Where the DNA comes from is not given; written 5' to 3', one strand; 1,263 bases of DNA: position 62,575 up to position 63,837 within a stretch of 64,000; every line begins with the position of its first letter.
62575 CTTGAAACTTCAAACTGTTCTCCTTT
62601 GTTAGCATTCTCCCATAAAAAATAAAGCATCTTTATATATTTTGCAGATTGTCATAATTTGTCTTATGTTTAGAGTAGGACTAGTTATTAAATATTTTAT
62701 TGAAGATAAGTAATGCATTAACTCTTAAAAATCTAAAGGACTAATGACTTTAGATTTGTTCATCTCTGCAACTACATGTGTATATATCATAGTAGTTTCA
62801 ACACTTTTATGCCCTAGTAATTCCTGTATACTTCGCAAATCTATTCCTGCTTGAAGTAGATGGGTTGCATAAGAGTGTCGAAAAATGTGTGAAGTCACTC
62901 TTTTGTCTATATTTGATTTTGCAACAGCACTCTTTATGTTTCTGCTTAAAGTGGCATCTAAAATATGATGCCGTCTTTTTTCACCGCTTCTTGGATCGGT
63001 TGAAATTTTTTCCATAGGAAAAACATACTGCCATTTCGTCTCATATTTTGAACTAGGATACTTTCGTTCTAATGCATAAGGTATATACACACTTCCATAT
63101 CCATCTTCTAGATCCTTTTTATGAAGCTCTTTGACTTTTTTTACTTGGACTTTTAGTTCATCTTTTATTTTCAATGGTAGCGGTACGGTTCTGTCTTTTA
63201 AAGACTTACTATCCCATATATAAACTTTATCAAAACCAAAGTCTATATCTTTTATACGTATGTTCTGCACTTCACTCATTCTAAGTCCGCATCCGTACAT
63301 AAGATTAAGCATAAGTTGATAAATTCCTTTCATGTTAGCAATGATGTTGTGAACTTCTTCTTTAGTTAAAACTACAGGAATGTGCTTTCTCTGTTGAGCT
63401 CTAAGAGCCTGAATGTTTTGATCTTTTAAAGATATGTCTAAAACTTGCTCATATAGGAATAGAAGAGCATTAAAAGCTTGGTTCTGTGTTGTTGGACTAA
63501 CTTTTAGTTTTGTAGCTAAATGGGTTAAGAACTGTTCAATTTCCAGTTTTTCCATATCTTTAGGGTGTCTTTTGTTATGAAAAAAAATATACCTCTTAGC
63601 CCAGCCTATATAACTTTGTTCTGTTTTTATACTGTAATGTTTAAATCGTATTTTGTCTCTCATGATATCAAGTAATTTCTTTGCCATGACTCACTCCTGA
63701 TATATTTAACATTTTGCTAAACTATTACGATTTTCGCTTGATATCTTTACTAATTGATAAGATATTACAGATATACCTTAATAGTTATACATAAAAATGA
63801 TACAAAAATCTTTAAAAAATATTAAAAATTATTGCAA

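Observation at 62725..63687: Full-length integron integrase at the end of an otherwise housekeeping Campylobacterota-type segment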

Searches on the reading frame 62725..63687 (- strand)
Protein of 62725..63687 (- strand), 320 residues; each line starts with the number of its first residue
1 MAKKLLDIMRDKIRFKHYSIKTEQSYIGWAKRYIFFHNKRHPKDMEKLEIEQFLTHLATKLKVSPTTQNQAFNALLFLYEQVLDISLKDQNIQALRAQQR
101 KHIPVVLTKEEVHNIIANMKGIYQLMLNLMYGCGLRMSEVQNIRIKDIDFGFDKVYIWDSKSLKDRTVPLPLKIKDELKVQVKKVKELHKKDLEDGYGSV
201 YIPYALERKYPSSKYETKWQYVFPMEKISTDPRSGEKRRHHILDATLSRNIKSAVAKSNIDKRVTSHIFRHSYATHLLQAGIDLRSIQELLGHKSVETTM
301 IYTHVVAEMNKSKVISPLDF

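Call 3: search_protein_families(library=ncbifam, proteins=[window:62725-63687:-], max_evalue=0.01)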
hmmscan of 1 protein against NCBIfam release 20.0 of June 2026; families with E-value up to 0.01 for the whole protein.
window:62725-63687:- (320 aa): 13 families
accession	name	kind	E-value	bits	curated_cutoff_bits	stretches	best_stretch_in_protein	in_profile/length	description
TIGR02249.1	integrase_gron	subfamily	1.8e-123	411.9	265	1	5-319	1-313/315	integron integrase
NF011946.0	PRK15417.1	equivalog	5.5e-84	282.2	435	1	4-319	15-328/337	integron integrase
NF040815.2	recomb_XerA_Arch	equivalog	8.1e-45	153.4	220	2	236-311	185-260/263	site-specific tyrosine recombinase/integron integrase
TIGR02225.1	recomb_XerD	equivalog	1e-40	139.9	329.6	2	238-309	207-278/290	site-specific tyrosine recombinase XerD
TIGR02224.1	recomb_XerC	equivalog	3.6e-39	134.9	335.15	2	241-308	213-280/295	tyrosine recombinase XerC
NF001399.0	PRK00283.1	subfamily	3.6e-35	121.6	279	1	38-310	44-288/300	tyrosine recombinase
NF002331.0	PRK01287.1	subfamily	8.1e-27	94.1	371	2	244-307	250-314/365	site-specific tyrosine recombinase XerC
NF003462.0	PRK05084.1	equivalog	5.5e-16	58.2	267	2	258-313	297-352/360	tyrosine recombinase XerS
NF007370.0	PRK09870.1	subfamily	2.4e-10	40.4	221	1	251-305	125-179/200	tyrosine-type DNA invertase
NF040693.1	recomb_GmtY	equivalog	4.4e-09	36.1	340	1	264-305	391-432/441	gamma-mobile-trio recombinase GmtY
NF007371.0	PRK09871.1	subfamily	2.5e-07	30.4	222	1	248-305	117-174/198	tyrosine-type DNA invertase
NF002685.0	PRK02436.1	equivalog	3.4e-07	30.4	178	1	55-189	53-178/245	site-specific tyrosine recombinase XerD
NF041502.1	integrase_1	equivalog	3.1e-05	22.9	350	1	230-310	278-365/484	site-specific integrase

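Call 4: search_protein_families(library=pfam, proteins=[window:62725-63687:-], max_evalue=0.01)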
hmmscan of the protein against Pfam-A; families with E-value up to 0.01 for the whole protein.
window:62725-63687:- (320 aa): 2 families
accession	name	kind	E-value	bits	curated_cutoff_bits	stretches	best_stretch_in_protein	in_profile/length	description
PF00589.27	Phage_integrase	-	8.8e-38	130.2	27.1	1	106-306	2-169/172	Phage integrase family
PF13495.12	Phage_int_SAM_4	-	2.1e-28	99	27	1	5-88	1-84/85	Phage integrase, N-terminal SAM-like domain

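Call 5: find_encoding_contigs(protein=window:62725-63687:-, flank=10000, max_places=10)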
Protein window:62725-63687:- (320 aa): no gene with exactly this product is on record in the collection.

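Call 7: find_related_loci(query=window:62725-63687:-, collection=genome_contigs, flank=10000)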
Query window:62725-63687:- (320 aa) in genome_contigs; peptide patterns used: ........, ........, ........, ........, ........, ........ (x = any residue, [..] = any of these).
377 stretches matched a pattern; 267 encode a relative of the query (tblastn E <= 1e-3); the best 80 are kept; 80 distinct loci.
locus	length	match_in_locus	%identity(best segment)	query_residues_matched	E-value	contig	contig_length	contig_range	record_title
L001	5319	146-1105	91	1-320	0e+0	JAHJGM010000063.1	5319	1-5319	MAG: bacterium isolate Modern_marine_glass_biofilm.mb.71 Modern_marine_glas.mb.71_k141_1017282, whole genome shotgun seq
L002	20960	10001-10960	89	1-320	0e+0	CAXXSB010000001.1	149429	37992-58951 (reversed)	MAG: Sulfurimonadaceae bacterium isolate 9b364b69-d344-45b3-aabe-164544d75914 genome assembly, contig: contig_1, whole g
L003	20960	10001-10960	86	1-320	0e+0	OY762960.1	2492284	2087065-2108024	MAG: Arcobacteraceae bacterium isolate f33866f8-d3cc-4bf7-8e2e-a963cda25b03 genome assembly, chromosome: 1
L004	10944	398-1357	84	1-320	0e+0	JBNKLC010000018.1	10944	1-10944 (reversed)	MAG: Arcobacteraceae bacterium isolate H1H2.bin.25.orig k141_1133581, whole genome shotgun sequence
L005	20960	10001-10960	84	1-320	0e+0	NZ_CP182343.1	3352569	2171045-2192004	MAG: Arcobacter sp. isolate Pygsuia-1 chromosome, complete genome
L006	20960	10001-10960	84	1-320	0e+0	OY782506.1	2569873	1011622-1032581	MAG: Arcobacteraceae bacterium isolate 46883acb-a361-43ba-a1df-3f0e2b68257b genome assembly, chromosome: 1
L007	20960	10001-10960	83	1-320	0e+0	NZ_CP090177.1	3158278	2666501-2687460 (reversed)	Arcobacter iocasae strain KX21116 chromosome, complete genome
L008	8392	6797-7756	83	1-320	0e+0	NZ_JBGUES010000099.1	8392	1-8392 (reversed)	MAG: Poseidonibacter sp. isolate DXN-08 NODE_99_length_8392_cov_3.669272, whole genome shotgun sequence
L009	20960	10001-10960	82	1-320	0e+0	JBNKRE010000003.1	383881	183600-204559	MAG: Halarcobacter sp. isolate B2.bin.2.strict NODE_3_length_383881_cov_17.866458, whole genome shotgun sequence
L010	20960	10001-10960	82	1-320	0e+0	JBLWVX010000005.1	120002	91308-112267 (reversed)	MAG: Arcobacteraceae bacterium isolate EA13-08 A13maxbin.011RE.5K@5, whole genome shotgun sequence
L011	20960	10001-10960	80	1-320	0e+0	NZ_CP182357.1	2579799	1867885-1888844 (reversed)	MAG: Candidatus Marinarcus sp. isolate PCE-1 chromosome, complete genome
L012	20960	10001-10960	81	1-320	0e+0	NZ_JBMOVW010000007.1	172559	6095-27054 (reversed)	Arcobacter sp. YIC-310 Scaffold7, whole genome shotgun sequence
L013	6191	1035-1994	81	1-320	0e+0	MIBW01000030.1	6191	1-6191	MAG: Sulfurimonas sp. GWF2_37_8 gwf2_scaffold_17882, whole genome shotgun sequence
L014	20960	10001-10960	80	1-320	0e+0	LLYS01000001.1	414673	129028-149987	MAG: Epsilonproteobacteria bacterium tcs-49 Contig_1, whole genome shotgun sequence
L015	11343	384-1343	82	1-320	0e+0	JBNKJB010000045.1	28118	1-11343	MAG: Sulfurimonadaceae bacterium isolate H2.bin.31.orig k141_1174206, whole genome shotgun sequence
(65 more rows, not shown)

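Call 25: search_solved_structures(query=window:62725-63687:-, show_alignments=2, max_evalue=1e-10)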
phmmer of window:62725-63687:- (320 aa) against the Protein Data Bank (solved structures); distinct sequences matched with E-value up to 1e-10: 6.
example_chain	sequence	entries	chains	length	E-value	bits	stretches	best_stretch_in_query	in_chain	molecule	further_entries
2a3v_A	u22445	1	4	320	5.8e-82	278.9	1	6-318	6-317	site-specific recombinase IntI4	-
4a8e_A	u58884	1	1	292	3.1e-26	95.9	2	236-311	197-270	PROBABLE TYROSINE RECOMBINASE XERC-LIKE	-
5hxy_A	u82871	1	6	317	1.8e-25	93.4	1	238-305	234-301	Tyrosine recombinase XerA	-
1a0p_A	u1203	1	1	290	2.7e-15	60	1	228-309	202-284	SITE-SPECIFIC RECOMBINASE XERD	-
5dcf_A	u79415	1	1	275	2.8e-15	60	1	228-309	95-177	Tyrosine recombinase XerD,DNA translocase FtsK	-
9i5v_14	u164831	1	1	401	9.6e-13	51.6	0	252-309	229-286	Ribosome-associated translation inhibitor RaiA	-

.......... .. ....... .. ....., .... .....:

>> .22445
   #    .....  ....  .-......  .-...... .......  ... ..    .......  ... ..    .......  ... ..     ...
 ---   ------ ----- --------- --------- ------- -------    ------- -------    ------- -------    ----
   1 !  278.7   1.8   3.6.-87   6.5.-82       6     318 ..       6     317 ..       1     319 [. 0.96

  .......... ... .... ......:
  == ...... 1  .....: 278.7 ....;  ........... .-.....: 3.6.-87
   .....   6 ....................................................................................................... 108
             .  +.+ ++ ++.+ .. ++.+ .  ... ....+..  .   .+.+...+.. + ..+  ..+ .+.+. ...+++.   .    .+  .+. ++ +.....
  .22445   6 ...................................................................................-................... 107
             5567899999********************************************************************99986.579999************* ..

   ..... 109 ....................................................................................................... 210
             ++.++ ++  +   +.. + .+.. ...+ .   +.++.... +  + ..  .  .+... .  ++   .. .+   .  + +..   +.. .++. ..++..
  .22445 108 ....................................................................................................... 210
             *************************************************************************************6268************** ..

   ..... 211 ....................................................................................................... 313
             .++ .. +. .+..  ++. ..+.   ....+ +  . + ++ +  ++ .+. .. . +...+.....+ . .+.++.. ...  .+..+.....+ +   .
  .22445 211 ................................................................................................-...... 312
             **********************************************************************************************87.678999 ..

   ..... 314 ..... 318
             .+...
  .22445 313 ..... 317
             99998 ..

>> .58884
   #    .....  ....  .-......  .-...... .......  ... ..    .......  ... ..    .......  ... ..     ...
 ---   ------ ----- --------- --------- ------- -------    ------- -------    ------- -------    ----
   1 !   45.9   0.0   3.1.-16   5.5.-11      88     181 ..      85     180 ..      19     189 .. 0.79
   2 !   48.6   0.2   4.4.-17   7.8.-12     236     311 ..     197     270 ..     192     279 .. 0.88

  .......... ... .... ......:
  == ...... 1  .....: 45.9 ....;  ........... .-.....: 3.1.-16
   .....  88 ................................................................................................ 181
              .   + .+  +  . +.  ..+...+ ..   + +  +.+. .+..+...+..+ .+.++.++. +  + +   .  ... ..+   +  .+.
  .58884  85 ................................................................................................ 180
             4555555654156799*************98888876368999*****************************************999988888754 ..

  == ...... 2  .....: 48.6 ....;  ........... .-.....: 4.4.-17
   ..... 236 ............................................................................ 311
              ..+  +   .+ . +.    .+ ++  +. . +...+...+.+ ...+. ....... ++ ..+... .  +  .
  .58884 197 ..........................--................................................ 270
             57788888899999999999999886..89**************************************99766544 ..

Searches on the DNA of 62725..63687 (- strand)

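Call 20: search_rna_families(source=L004, start=1, end=420, threshold=evalue, max_evalue=10)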
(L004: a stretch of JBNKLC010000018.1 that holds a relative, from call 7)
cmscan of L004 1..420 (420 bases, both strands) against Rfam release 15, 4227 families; matches with E-value up to 10: 2.
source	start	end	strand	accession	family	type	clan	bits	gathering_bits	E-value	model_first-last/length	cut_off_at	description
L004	358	415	+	RF00344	snoZ267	Gene; snRNA; snoRNA; CD-box;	-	16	43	3.2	1-73/73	no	Small nucleolar RNA Z267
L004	60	278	+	RF02515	AfaR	Gene; sRNA;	-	13.6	100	6.7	1-234/234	no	AfaR small RNA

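Call 66: search_with_rna_model(model_id=R1, sources=[L002, L003, L005, L006, L007, L008, L009, L011, L014, L016, L017, L018, L024, L025, L026, L028, L029, L045, L046, L047, L069, L071, L072, L084], max_evalue=0.00001, make_alignment=true)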
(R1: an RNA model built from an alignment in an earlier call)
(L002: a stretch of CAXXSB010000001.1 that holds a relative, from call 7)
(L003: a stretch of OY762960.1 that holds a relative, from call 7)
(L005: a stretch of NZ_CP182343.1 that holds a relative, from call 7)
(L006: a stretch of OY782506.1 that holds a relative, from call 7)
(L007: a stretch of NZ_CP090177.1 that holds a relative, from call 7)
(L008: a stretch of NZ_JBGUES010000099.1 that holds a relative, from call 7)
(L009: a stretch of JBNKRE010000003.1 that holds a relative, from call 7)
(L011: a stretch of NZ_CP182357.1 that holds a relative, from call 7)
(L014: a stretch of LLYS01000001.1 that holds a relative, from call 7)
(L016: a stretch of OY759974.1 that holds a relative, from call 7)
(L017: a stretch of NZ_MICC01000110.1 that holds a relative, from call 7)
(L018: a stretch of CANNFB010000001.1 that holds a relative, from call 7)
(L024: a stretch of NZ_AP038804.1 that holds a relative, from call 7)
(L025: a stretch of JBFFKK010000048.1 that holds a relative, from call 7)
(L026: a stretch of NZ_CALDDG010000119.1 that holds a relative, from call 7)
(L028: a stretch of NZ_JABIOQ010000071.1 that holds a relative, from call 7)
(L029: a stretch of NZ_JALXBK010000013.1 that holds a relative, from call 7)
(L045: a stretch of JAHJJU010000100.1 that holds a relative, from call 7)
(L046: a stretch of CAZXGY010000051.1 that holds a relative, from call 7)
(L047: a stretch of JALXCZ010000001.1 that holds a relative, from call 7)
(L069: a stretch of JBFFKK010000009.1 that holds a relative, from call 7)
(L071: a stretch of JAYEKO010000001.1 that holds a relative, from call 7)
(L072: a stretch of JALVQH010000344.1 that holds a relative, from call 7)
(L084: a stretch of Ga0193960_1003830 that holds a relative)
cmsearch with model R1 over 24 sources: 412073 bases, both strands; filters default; matches with E-value up to 0.00001: 71.
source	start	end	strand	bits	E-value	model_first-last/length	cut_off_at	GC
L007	2648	2716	-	88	3.1e-19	1-68/68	no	0.35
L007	5093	5161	-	87.9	3.3e-19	1-68/68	no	0.32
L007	7333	7401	-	87.8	3.5e-19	1-68/68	no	0.36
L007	7909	7977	-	84.9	2.1e-18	1-68/68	no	0.36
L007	3874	3942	-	84.3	3e-18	1-68/68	no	0.41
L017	4251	4319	-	82.7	7.5e-18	1-68/68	no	0.33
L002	7780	7848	-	82.4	9.1e-18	1-68/68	no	0.36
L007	8769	8837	-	81.5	1.6e-17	1-68/68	no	0.33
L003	6563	6630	-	79.9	4.1e-17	1-68/68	no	0.35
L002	8893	8963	-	77.1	2.3e-16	1-68/68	no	0.41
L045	1982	2050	-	76.8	2.7e-16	1-68/68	no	0.38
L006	6657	6726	-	76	4.3e-16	1-68/68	no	0.31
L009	1542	1610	-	74.6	1.1e-15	1-68/68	no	0.32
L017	7118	7188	-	72.7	3.3e-15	1-68/68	no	0.39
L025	1934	2005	-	72.5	3.7e-15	1-68/68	no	0.42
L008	5882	5950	-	70.6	1.1e-14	1-68/68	no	0.35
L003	7904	7972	-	68.7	3.7e-14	1-68/68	no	0.36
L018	8463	8532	-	68.6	3.9e-14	1-68/68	no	0.37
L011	8751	8819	-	68.1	5.3e-14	1-68/68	no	0.36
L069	1715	1786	-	67.9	6e-14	1-68/68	no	0.4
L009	6489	6557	-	67.9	6e-14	1-68/68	no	0.35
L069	6250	6321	-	67.9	6.1e-14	1-68/68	no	0.38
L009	8372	8440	-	67.2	9.4e-14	1-68/68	no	0.35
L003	8836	8907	-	66.7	1.3e-13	1-68/68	no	0.44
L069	119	190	-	66.2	1.7e-13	1-68/68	no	0.42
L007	5587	5656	-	66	1.9e-13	1-68/68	no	0.33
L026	8317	8388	-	65.6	2.5e-13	1-68/68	no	0.39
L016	8027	8094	-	64.8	3.9e-13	1-68/68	no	0.37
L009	5975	6044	-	64.6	4.5e-13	1-68/68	no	0.37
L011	3343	3411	-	64.4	5.1e-13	1-68/68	no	0.32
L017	1269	1339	-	63.8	7.2e-13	1-68/68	no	0.32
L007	3009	3078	-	63.5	8.8e-13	1-68/68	no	0.37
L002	8587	8657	-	62.7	1.4e-12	1-68/68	no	0.44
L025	2914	2985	-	62.4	1.7e-12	1-68/68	no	0.4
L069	5374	5445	-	62.4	1.7e-12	1-68/68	no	0.35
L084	4496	4567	+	61.2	3.6e-12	1-68/68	no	0.43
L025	395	465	-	60.1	6.8e-12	1-68/68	no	0.41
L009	2080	2148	-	60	7e-12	1-68/68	no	0.38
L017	6437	6506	-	59.6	9.2e-12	1-68/68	no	0.34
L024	5572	5639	-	59.5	9.7e-12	1-68/68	no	0.32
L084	4108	4179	+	59.2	1.2e-11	1-68/68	no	0.4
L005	8884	8951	-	58.6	1.7e-11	1-68/68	no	0.32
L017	7973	8042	-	57.6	3.2e-11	1-68/68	no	0.37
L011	6085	6152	-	57.5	3.2e-11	1-68/68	no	0.43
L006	7050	7119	-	57.3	3.8e-11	1-68/68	no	0.36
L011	5324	5392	-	57.3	3.8e-11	1-68/68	no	0.35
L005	8015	8083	-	57.2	3.9e-11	1-68/68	no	0.3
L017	5763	5830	-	57.1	4.1e-11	1-68/68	no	0.34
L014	8799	8867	-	55.3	1.2e-10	1-68/68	no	0.39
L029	752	821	-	55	1.5e-10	1-68/68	no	0.39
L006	6107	6177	-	54.8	1.7e-10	1-68/68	no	0.38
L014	8422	8491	-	53.4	4e-10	1-68/68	no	0.37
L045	1056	1123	-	52.4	7.2e-10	1-68/68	no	0.38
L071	121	188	-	51.2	1.5e-09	1-68/68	no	0.44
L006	7415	7482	-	51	1.7e-09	1-68/68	no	0.41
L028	8737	8804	-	50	3.2e-09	1-68/68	no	0.43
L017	195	262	-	48.2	9.3e-09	1-68/68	no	0.31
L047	6737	6803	-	47.6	1.3e-08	1-68/68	no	0.39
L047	7315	7382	-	47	1.9e-08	1-68/68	no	0.37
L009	5213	5282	-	45.9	3.6e-08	1-68/68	no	0.36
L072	10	78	-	45.7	4.2e-08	1-68/68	no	0.42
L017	2121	2188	-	44.9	6.8e-08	1-68/68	no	0.4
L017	3282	3350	-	44.2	1e-07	1-68/68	no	0.45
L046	88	155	-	43.9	1.2e-07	1-68/68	no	0.34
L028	7690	7757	-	42.6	2.7e-07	1-68/68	no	0.44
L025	2452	2521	-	41.5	5.3e-07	1-68/68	no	0.46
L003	3804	3873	-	41.2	6.5e-07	1-68/68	no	0.34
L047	5294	5363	-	41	7.4e-07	1-68/68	no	0.31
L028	1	57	-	40.8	8.2e-07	1-57/68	3'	0.39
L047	6134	6201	-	39.1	2.3e-06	1-68/68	no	0.4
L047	7934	8001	-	38.3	3.8e-06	1-68/68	no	0.32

Alignment A2: 71 matches aligned to the model, 75 columns, each read 5' to 3' on its own strand. Consensus structure (alignment columns), stored with it:
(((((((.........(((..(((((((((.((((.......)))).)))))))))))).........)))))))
